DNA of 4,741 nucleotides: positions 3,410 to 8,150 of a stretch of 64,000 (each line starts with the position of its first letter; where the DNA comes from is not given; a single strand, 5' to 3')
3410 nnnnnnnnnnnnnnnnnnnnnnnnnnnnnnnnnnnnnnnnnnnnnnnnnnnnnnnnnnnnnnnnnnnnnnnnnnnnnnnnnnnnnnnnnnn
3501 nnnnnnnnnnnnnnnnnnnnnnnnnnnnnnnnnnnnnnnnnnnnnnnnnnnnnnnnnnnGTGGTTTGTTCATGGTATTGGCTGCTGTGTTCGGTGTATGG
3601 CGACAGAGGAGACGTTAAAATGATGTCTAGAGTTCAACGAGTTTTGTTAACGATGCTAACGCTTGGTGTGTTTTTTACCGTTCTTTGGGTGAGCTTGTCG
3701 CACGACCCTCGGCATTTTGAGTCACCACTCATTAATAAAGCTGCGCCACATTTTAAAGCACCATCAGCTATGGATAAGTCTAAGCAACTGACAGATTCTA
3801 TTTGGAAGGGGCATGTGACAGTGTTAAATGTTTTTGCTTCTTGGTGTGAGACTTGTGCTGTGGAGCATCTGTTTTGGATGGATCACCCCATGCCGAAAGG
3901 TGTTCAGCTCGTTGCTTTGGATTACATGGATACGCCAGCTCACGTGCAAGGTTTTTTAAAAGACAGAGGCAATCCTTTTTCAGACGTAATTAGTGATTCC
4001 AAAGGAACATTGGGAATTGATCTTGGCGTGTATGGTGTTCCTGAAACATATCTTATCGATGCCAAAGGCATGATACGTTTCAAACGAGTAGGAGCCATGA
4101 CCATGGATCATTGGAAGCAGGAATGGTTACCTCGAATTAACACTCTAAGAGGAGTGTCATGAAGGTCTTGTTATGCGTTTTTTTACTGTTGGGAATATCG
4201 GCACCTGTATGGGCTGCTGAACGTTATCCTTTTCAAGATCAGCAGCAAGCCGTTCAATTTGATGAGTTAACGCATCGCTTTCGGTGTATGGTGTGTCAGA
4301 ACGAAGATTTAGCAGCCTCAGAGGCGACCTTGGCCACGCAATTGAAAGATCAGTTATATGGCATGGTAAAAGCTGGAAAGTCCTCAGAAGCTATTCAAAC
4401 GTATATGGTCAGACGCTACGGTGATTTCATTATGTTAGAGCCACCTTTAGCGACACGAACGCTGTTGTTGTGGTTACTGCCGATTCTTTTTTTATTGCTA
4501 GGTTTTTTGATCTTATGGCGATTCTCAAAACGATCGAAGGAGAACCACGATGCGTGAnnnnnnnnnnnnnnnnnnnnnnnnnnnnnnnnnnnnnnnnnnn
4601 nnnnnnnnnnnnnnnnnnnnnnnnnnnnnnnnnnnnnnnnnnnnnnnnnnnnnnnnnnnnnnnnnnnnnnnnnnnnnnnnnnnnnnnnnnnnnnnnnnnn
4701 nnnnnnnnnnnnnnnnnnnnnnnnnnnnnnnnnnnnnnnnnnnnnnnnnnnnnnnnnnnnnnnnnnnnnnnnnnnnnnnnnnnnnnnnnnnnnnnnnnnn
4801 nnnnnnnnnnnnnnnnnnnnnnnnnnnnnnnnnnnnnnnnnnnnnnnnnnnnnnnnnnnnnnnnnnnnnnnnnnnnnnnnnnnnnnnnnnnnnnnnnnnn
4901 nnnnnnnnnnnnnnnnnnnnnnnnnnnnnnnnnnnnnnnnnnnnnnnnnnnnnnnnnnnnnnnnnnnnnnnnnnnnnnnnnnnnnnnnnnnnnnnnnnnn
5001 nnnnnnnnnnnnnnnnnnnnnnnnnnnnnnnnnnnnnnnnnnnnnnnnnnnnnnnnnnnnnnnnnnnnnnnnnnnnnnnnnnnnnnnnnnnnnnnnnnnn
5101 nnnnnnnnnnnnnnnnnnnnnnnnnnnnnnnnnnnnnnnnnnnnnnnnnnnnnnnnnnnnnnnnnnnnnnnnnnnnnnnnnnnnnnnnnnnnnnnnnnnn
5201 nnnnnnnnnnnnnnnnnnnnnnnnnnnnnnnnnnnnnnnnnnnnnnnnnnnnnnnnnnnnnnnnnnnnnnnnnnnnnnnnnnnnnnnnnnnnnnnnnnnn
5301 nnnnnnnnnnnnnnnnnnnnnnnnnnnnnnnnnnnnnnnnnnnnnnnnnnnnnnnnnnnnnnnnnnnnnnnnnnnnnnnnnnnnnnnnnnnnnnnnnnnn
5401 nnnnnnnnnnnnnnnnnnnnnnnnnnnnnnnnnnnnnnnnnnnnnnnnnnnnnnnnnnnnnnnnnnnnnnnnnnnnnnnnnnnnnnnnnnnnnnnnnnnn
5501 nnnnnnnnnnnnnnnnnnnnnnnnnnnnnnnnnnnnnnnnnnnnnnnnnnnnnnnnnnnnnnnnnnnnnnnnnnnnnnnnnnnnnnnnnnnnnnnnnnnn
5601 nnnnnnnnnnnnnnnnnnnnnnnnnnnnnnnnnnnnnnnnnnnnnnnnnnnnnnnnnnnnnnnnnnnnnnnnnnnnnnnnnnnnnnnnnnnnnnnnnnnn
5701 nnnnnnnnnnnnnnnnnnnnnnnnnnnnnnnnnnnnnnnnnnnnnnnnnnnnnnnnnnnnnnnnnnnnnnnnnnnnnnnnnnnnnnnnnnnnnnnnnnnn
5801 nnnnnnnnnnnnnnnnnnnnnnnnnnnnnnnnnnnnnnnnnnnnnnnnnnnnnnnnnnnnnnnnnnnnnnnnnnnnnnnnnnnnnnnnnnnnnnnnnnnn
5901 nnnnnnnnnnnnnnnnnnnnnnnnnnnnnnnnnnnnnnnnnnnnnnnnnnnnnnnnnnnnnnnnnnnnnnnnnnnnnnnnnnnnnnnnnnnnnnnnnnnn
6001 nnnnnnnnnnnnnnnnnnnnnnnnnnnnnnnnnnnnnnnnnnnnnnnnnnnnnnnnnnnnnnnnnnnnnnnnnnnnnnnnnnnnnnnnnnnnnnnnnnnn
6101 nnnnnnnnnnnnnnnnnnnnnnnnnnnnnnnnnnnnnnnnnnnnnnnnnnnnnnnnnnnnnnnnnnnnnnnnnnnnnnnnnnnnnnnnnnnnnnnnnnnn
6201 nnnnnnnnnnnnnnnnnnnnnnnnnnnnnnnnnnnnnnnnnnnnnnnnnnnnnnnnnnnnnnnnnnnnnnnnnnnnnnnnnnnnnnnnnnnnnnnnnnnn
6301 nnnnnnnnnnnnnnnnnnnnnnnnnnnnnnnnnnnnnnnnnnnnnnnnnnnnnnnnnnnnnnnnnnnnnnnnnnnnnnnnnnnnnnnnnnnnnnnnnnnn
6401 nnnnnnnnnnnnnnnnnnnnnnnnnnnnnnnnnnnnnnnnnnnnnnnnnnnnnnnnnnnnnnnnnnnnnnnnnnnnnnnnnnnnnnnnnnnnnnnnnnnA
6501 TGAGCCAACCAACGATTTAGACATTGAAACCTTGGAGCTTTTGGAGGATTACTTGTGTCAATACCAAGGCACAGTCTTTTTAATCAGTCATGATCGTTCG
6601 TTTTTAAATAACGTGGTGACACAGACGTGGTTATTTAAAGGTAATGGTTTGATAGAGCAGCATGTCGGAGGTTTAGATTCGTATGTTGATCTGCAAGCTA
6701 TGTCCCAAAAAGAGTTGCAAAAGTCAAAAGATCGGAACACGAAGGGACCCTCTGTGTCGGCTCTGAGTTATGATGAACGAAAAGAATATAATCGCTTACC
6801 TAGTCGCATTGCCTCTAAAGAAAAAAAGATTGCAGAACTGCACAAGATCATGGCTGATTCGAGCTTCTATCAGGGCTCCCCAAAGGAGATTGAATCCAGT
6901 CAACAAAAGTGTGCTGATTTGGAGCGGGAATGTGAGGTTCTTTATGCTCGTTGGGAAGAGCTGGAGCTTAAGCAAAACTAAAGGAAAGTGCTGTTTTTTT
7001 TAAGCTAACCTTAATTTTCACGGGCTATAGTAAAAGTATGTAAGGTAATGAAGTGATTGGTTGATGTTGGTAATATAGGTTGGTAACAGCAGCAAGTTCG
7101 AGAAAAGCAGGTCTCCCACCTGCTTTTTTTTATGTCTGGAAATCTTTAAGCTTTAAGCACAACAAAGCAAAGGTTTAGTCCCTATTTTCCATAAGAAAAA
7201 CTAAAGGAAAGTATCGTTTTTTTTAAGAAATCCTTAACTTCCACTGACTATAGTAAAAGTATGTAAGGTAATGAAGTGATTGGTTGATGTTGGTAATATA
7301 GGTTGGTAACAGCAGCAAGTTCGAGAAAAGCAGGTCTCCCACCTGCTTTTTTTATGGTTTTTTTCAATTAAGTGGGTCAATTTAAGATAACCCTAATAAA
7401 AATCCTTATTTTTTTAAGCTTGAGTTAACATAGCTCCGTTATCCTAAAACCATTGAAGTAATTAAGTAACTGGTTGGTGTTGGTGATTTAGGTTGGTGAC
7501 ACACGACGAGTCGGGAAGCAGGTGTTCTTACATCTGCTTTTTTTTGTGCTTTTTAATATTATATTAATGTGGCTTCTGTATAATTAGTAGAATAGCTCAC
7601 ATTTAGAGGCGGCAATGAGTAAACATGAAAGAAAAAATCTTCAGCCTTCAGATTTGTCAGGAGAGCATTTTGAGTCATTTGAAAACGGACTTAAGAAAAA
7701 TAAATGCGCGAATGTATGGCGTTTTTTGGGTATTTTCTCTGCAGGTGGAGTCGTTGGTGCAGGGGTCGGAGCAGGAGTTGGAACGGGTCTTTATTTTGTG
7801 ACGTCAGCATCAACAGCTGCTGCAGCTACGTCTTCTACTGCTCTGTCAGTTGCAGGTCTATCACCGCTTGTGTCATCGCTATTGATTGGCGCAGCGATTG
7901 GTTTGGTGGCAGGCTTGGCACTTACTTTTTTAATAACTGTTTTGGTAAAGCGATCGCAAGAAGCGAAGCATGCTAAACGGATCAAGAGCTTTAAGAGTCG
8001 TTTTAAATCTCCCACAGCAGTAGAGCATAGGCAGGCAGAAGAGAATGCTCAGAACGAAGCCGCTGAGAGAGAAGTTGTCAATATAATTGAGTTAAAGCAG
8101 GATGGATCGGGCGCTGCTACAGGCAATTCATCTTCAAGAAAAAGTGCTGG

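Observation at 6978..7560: Three tandem ~220-bp units, each ending in its own intrinsic terminator, beginning exactly at the ABC-F stop codon (candidate tandem sRNA genes or VNTR)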

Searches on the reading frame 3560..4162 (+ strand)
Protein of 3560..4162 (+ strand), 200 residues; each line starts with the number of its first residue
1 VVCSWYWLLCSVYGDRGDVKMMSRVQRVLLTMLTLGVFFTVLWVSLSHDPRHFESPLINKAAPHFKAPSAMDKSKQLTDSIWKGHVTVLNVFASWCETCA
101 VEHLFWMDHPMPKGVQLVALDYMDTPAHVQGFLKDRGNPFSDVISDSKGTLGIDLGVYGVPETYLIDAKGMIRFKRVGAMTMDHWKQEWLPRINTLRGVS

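Call 13: search_protein_families(library=ncbifam, proteins=[window:3560-4162:+])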
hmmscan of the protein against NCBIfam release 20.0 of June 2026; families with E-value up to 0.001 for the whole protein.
window:3560-4162:+ (200 aa): 5 families
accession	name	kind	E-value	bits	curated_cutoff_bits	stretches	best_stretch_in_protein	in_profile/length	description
TIGR00385.1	dsbE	subfamily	2.8e-42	144.2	123.15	1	47-194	25-172/173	DsbE family thiol:disulfide interchange protein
NF011941.0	PRK15412.1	equivalog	1.4e-32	112.7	359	1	44-191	27-174/185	thiol:disulfide interchange protein DsbE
NF002854.0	PRK03147.1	subfamily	6.8e-14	52.1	170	1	28-186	12-166/176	thiol-disulfide oxidoreductase ResA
NF041202.1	StoA_CxxC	exception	7.6e-10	38.9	210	1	82-186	50-158/163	endospore biogenesis thiol-disulfide oxidoreductase StoA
NF041054.1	WAxxUGC_long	equivalog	9.9e-05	21.8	300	1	60-173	82-195/354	ResA-like WAxxUGC motif-containing protein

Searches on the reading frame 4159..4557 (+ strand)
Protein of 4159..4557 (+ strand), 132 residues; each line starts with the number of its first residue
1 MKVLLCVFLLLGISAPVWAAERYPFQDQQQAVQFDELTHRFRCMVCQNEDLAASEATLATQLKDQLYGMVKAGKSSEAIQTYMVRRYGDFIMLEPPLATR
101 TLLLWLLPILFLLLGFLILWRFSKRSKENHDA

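Call 13: search_protein_families(library=ncbifam, proteins=[window:4159-4557:+])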
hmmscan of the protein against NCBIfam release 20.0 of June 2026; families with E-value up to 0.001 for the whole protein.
window:4159-4557:+ (132 aa): 1 family
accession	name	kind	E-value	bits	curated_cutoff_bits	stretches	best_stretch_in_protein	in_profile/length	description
TIGR03147.1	cyt_nit_nrfF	exception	2.8e-30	104.6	159.2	1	2-125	2-125/126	heme lyase NrfEFG subunit NrfF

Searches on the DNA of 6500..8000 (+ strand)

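Call 5: search_rna_families(source=window, start=6500, end=8000, threshold=evalue, max_evalue=10, show_alignments=3)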
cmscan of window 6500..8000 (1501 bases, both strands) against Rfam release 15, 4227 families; matches with E-value up to 10: 8.
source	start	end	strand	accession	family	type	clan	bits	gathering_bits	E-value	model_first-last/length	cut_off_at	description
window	7317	7395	-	RF02059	STnc50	Gene; sRNA;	-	24.1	55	0.28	1-84/84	no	Salmonella enterica sRNA STnc40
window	7094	7170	-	RF02059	STnc50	Gene; sRNA;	-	19.7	55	2.9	1-84/84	no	Salmonella enterica sRNA STnc40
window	7317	7442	-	RF02053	STnc430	Gene; sRNA;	-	19.2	47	4.4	1-162/162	no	Enterobacterial sRNA STnc430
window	7325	7389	-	RF02875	AS-pc01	Gene; antisense;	-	17.3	79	5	1-99/99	no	Antisense to pHK01_035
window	7065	7128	+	RF02875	AS-pc01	Gene; antisense;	-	17.1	79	5.5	1-99/99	no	Antisense to pHK01_035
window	7288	7351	+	RF02875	AS-pc01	Gene; antisense;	-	17.1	79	5.5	1-99/99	no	Antisense to pHK01_035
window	6766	6844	+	RF01506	Afu_294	Gene; snRNA; snoRNA; CD-box;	-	15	43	6.5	1-83/83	no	A. fumigatus snoRNA Afu_294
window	6758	6888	+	RF02161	PART1_3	Gene; lncRNA;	-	14.8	40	2.2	1-131/131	no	Prostate androgen-regulated transcript 1 conserved region 3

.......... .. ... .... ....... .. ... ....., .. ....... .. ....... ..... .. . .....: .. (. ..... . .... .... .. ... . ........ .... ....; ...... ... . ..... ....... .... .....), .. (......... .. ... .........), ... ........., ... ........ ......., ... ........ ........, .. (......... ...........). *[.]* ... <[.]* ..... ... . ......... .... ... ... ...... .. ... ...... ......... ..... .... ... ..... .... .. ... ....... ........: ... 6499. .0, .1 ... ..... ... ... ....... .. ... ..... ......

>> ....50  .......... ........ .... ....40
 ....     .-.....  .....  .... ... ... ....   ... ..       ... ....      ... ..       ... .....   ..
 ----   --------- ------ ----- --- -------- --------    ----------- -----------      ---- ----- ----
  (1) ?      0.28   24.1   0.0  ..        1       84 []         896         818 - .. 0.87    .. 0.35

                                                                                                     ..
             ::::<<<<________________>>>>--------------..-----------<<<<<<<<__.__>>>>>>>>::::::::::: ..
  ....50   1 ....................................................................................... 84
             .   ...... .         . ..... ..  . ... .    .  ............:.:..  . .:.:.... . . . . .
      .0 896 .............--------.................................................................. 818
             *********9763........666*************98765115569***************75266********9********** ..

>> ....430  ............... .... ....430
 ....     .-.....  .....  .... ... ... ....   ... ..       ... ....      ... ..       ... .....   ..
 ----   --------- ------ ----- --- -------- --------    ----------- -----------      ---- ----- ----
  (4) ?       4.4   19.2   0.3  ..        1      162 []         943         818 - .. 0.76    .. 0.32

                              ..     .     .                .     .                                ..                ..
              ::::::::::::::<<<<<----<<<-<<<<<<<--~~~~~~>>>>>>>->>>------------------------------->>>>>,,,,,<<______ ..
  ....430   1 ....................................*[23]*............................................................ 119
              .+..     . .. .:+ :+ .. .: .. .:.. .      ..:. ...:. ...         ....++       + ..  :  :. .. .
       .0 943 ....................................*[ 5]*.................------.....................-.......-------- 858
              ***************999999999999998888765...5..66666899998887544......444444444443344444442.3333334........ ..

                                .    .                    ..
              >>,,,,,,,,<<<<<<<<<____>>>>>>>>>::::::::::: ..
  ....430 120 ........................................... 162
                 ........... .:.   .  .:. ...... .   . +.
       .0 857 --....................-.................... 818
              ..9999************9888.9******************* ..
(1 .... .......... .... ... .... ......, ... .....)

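Call 51: build_rna_model(alignment_id=A2, structure=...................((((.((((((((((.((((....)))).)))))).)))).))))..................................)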
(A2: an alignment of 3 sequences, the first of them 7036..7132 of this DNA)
Model R1 built from alignment A2 (3 sequences, 98 columns); structure: as given.
model positions 97; base pairs 17; branch points 0; effective number of sequences 1.32; information 0.589 bits per position. Calibrated on 0.2 Mb of random sequence (short: E-values are rough).
structure used (alignment columns):
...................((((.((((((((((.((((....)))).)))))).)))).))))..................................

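Call 52: search_with_rna_model(model_id=R1, sources=[window, L008, L009, L010, L011, L012], max_evalue=10)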
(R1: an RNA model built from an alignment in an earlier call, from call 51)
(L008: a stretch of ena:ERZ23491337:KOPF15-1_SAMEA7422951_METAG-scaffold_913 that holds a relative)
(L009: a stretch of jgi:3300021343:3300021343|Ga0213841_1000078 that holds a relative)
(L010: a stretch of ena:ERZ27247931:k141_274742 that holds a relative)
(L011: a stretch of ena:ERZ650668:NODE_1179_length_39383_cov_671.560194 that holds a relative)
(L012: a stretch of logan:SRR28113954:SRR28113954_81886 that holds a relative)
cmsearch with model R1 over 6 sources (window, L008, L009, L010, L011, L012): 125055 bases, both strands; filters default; matches with E-value up to 10: 8.
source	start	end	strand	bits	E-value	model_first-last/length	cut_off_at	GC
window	7036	7132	+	118.1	5.6e-25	1-97/97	no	0.39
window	7259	7355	+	114.6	3.7e-24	1-97/97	no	0.39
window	7449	7546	+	101.8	4.3e-21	1-97/97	no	0.42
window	58172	58249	+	18.5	0.29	1-97/97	no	0.32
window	7383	7470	-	15.2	1.7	1-97/97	no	0.27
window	45324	45379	-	14.2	3.1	1-97/97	no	0.3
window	28312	28373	+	14.1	3.1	1-97/97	no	0.35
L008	2927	2992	+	13.1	5.5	1-97/97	no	0.47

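Call 63: search_with_rna_model(model_id=R1, sources=[L017, L018, L013, L014, L015, L016], max_evalue=10)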
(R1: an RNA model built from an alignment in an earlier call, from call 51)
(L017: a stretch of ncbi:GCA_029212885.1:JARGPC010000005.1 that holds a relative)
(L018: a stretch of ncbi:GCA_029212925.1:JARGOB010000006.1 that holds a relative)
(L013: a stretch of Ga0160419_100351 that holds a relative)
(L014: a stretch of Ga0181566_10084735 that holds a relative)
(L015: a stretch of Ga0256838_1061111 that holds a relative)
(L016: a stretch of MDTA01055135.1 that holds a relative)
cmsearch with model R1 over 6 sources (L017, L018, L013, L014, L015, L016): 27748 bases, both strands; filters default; matches with E-value up to 10: 5.
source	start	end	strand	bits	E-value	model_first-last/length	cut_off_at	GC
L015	897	918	+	18.6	0.059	31-52/97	no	0.41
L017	1368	1453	-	18.3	0.071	1-97/97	no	0.49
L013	1264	1285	-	18.2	0.073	31-52/97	no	0.41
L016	615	640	-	13.2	1.2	29-54/97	no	0.38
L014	842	867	+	13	1.3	29-54/97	no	0.35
